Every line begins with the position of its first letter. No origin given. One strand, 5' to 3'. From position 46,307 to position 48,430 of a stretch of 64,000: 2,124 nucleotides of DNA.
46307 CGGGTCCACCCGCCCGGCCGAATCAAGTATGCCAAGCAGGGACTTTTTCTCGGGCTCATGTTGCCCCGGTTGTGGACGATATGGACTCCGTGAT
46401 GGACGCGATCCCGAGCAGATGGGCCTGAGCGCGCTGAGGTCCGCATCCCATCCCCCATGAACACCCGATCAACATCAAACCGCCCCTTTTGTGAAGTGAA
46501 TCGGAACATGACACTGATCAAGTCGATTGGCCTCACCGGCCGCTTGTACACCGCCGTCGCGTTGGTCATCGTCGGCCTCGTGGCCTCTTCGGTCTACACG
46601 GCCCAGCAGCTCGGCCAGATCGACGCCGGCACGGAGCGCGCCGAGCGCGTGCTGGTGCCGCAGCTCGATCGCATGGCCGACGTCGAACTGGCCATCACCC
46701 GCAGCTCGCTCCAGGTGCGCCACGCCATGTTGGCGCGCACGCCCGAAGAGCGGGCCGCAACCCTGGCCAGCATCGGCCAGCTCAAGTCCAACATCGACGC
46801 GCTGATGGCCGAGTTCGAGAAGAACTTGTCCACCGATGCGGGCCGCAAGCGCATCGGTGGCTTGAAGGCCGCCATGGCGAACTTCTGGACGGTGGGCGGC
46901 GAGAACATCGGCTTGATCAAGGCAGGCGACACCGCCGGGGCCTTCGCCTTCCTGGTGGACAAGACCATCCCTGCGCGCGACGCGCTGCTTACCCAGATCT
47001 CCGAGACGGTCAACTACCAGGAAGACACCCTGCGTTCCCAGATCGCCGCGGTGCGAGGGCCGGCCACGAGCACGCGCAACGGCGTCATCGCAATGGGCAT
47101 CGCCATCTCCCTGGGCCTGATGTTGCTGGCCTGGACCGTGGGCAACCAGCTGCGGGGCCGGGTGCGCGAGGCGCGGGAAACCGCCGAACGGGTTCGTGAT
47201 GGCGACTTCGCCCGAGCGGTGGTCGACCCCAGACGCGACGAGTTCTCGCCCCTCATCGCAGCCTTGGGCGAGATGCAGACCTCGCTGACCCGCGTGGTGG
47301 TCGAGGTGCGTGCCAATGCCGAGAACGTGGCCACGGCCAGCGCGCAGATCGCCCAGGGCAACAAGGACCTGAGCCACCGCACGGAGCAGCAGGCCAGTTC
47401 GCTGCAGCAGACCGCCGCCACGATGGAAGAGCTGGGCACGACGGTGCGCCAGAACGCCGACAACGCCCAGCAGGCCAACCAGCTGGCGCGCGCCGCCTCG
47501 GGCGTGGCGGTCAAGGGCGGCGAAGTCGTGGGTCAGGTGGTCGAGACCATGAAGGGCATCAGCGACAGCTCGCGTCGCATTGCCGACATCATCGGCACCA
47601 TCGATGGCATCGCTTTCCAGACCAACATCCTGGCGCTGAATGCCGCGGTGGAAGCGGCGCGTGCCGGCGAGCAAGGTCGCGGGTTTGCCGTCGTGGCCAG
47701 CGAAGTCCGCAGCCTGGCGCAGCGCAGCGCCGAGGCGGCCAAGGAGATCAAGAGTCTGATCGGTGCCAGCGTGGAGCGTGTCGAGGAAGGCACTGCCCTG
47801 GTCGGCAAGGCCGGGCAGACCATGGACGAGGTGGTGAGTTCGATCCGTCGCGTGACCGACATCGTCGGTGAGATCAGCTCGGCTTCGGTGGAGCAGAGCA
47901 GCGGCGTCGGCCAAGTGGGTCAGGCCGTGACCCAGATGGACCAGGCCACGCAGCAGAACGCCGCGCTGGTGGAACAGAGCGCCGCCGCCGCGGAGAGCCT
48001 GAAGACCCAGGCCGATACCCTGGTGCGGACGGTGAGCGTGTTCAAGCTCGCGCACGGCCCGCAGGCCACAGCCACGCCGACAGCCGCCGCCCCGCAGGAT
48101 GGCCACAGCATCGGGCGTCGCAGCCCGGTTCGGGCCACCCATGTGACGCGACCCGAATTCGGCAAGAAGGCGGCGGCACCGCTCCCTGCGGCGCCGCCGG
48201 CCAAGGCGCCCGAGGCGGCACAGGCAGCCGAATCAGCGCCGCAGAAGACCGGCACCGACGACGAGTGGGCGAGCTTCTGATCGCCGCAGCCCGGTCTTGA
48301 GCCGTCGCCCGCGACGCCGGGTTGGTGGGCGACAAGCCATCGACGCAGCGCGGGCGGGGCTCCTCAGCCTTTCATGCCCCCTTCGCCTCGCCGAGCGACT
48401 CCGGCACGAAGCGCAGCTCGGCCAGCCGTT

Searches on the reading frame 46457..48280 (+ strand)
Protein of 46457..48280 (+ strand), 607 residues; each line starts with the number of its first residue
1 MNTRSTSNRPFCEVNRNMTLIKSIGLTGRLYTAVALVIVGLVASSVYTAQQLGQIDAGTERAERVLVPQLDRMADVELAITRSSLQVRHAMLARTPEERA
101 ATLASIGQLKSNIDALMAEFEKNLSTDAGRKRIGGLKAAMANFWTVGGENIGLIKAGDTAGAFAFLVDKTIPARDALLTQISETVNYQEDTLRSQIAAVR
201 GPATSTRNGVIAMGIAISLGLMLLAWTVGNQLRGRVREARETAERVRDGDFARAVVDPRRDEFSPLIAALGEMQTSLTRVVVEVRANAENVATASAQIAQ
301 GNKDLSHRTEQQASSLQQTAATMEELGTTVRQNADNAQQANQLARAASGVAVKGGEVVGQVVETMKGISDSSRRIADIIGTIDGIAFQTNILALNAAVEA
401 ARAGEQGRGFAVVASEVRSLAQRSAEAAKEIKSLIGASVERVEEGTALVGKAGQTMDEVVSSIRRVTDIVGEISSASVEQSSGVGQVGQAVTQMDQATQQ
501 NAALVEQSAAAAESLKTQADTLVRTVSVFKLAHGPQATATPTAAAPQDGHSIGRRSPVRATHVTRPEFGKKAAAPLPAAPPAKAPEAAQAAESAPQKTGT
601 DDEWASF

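Call 60: search_protein_families(library=pfam, proteins=[window:46457-48280:+], max_evalue=0.00001)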
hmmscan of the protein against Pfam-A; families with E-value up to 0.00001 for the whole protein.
window:46457-48280:+ (607 aa): 4 families
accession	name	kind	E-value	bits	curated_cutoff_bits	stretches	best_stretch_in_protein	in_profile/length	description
PF00015.26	MCPsignal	-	2.8e-52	177.5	34.6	1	342-497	2-171/172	Methyl-accepting chemotaxis protein (MCP) signalling domain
PF12729.13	4HB_MCP_1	-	3.8e-14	53.1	27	1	29-189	7-167/181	Four helix bundle sensory module for signal transduction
PF00672.30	HAMP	-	7.3e-07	29.8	25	1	230-278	4-52/53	HAMP domain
PF02203.21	TarH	-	3.2e-06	27.6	25.2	1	22-183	3-168/177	Tar ligand binding domain homologue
